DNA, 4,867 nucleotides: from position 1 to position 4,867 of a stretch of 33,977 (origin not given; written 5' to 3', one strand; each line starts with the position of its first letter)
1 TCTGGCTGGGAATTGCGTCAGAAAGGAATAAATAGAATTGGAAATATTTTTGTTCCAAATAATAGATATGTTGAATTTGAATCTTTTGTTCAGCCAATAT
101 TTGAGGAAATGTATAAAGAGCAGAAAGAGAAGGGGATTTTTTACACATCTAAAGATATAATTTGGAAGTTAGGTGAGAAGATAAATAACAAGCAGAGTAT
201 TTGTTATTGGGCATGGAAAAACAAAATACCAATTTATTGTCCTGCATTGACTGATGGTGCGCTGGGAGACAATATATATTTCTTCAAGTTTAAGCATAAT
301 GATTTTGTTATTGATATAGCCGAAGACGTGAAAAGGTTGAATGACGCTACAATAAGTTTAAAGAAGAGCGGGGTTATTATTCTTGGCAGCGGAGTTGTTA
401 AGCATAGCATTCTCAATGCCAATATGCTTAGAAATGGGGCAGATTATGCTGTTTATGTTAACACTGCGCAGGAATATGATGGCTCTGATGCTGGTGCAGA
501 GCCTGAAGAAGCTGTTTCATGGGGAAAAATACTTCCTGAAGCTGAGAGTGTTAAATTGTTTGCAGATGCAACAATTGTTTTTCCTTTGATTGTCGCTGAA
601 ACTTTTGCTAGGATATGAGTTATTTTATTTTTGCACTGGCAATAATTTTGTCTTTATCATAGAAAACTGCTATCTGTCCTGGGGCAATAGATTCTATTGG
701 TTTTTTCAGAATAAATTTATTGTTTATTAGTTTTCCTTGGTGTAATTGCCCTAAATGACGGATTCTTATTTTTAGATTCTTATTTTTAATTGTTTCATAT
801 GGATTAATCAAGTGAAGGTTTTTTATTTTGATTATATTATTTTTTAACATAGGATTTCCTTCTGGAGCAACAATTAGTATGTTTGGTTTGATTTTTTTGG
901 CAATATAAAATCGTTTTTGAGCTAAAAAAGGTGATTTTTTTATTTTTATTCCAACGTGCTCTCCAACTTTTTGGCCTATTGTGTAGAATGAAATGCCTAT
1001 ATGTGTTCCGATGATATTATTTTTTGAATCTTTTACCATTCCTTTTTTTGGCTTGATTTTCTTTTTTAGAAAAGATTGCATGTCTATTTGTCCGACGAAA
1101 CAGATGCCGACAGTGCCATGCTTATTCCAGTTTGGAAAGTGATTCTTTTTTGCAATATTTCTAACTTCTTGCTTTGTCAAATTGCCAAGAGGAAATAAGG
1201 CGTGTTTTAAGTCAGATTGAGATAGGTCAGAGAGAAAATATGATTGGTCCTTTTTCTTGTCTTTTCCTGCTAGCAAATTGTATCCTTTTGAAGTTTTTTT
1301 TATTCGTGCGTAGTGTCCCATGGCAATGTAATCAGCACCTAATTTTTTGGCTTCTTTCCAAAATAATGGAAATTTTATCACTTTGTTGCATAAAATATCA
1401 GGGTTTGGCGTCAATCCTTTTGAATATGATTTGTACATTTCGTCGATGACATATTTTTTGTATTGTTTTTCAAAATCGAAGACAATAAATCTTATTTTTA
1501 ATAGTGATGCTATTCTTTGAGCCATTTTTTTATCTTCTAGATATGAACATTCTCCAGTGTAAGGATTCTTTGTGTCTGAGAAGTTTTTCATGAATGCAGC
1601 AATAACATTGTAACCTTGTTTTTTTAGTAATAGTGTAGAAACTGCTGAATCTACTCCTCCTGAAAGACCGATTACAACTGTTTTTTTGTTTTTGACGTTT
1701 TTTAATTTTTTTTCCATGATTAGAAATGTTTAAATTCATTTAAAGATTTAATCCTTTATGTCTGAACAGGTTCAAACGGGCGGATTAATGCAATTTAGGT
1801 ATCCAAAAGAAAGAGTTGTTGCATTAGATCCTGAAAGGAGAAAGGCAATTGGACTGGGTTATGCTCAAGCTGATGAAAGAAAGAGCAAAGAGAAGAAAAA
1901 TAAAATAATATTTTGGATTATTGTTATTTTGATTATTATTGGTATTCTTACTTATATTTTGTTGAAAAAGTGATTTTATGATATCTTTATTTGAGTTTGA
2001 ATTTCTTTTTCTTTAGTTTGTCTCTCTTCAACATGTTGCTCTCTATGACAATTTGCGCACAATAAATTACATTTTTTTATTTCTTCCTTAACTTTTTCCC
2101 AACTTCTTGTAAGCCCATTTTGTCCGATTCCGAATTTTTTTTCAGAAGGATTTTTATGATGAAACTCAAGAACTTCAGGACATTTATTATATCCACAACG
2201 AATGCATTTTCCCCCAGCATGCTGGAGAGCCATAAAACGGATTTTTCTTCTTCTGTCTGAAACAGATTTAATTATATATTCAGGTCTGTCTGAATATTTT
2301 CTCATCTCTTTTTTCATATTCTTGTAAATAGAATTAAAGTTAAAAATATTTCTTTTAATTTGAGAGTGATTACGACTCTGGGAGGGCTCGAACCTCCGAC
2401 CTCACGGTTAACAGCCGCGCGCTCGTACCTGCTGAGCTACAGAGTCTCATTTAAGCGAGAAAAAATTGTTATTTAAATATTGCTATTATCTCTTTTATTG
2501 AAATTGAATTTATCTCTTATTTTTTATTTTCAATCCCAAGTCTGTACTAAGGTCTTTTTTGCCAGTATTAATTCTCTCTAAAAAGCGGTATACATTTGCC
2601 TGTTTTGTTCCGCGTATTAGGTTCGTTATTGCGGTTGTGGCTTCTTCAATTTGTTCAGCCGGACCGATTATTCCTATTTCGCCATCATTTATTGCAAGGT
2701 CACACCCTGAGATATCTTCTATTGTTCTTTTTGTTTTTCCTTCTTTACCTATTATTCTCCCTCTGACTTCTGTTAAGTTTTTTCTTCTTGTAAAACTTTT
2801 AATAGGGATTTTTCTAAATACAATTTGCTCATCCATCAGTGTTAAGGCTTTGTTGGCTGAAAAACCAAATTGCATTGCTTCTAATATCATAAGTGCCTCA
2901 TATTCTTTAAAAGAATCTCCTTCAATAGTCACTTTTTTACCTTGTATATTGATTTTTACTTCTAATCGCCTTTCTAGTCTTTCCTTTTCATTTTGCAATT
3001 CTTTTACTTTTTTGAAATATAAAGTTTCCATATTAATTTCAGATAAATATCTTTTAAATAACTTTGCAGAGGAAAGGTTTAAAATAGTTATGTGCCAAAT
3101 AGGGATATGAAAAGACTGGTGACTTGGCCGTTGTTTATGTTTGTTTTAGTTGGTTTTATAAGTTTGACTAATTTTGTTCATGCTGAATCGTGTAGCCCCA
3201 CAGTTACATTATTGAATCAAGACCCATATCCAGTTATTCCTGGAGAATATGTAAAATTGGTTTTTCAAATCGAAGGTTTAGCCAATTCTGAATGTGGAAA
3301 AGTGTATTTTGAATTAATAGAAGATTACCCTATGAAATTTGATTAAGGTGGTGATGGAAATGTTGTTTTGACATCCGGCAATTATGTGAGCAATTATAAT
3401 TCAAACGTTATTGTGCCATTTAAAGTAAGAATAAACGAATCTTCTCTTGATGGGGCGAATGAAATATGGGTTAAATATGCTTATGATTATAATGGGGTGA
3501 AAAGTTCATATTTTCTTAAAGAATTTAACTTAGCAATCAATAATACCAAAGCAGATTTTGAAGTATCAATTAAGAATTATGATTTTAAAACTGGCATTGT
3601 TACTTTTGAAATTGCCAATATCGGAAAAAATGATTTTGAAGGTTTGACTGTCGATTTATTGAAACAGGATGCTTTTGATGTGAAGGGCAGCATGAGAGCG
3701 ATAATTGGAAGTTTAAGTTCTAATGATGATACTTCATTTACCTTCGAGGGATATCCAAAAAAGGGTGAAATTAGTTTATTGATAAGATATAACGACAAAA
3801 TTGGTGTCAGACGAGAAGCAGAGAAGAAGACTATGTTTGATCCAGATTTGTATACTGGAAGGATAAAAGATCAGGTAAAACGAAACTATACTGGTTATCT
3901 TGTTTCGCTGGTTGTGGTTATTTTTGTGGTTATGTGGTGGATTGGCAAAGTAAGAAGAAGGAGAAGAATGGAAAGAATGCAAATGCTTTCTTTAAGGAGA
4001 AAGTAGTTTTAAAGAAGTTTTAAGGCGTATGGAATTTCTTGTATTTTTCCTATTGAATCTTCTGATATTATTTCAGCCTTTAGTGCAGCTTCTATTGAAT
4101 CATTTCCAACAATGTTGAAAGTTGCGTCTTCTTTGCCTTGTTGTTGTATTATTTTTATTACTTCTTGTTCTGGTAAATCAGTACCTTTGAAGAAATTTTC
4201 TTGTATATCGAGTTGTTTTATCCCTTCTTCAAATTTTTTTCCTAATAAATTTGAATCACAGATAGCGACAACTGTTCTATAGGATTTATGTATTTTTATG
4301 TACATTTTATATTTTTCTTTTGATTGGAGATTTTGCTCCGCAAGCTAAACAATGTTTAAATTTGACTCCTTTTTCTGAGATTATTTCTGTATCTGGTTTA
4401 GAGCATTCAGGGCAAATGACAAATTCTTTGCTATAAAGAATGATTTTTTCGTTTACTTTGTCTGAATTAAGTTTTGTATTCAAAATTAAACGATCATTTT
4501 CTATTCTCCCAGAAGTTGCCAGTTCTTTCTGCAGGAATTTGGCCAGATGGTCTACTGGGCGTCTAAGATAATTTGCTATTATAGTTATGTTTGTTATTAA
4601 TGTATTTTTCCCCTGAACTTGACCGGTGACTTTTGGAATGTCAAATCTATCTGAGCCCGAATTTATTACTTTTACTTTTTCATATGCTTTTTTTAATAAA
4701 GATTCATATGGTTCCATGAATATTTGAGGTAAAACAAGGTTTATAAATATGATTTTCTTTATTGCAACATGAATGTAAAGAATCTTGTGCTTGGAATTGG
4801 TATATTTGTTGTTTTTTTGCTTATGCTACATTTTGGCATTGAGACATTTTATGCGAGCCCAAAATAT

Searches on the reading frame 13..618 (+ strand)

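Call 16: search_protein_families(library=pfam, proteins=[window:13-618:+], max_evalue=0.001)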
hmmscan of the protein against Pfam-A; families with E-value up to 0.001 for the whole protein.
window:13-618:+ (201 aa): 1 family
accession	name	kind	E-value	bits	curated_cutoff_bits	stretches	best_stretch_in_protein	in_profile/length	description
PF01916.23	DS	-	1.6e-80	270.9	27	1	1-196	94-287/288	Deoxyhypusine synthase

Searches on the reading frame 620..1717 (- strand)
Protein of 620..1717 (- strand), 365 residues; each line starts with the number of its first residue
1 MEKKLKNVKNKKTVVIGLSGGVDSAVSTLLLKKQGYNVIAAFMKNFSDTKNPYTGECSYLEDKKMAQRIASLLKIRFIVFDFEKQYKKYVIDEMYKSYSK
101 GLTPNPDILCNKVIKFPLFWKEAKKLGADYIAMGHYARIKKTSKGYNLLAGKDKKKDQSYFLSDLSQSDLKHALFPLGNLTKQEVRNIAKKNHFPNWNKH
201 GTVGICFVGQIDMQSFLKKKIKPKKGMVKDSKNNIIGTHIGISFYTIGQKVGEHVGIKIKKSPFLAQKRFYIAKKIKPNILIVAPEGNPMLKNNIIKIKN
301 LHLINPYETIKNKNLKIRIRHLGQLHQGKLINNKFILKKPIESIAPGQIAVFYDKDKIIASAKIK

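Call 16: search_protein_families(library=pfam, proteins=[window:620-1717:-], max_evalue=0.001)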
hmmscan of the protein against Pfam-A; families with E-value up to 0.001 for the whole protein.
window:620-1717:- (365 aa): 5 families
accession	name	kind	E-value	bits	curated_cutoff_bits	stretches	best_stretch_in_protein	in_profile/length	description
PF03054.22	tRNA_Me_trans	-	3.3e-70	236.3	20.6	1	13-209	2-201/202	tRNA methyl transferase HUP domain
PF20259.3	tRNA_Me_trans_M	-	9.8e-13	47.9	27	1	214-284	1-65/66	tRNA methyl transferase PRC-barrel domain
PF20258.4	tRNA_Me_trans_C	-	2e-09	38.1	20.6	1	295-364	3-77/77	Aminomethyltransferase beta-barrel domain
PF02540.23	NAD_synthase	-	1.3e-07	31.4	21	1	4-89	12-88/242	NAD synthase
PF02568.20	ThiI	-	2.7e-07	30.9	20.5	1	12-88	4-78/197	Thiamine biosynthesis protein (ThiI)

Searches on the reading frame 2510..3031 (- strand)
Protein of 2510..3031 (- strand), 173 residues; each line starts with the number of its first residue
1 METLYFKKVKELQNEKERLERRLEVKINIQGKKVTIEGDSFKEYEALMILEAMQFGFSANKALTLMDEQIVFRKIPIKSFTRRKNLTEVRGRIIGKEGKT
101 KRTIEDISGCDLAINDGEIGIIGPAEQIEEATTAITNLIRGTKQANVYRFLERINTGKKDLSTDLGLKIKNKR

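Call 25: search_protein_families(library=pfam, proteins=[window:2510-3031:-], max_evalue=0.01)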
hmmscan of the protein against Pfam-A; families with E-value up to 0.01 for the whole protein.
window:2510-3031:- (173 aa): 4 families
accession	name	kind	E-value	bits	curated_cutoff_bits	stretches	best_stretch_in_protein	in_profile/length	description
PF22891.2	KH_PNO1_2nd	-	2.9e-09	37.4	27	1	85-152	17-84/90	Eukaryotic type KH-domain (KH-domain type I) (327.11.2)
PF00013.35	KH_1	-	8.6e-08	32.3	21.5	1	90-136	11-65/66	KH domain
PF21800.4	KH_KRR1_2nd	-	3.9e-07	30.4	27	1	75-139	6-71/91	KRR1 small subunit processome component, second KH domain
PF22675.2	KH-I_KHDC4-BBP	-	0.00072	19.8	30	1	88-147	6-64/76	KHDC4/BBP-like, KH-domain type I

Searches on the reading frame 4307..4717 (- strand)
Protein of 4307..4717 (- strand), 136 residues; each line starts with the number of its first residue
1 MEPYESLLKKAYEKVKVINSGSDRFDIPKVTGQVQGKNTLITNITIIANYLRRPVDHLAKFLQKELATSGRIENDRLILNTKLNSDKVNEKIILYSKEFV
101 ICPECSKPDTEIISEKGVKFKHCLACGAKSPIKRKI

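Call 25: search_protein_families(library=pfam, proteins=[window:4307-4717:-], max_evalue=0.01)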
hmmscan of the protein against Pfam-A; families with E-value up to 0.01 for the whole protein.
window:4307-4717:- (136 aa): 2 families
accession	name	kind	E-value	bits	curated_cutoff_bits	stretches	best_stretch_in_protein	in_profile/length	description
PF01873.23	eIF-5_eIF-2B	-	1.2e-31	109.5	27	1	21-129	7-117/117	Domain found in IF2B/IF5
PF09526.16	DUF2387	-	0.00033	21.1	25.9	1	101-128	10-38/72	Probable metal-binding protein (DUF2387)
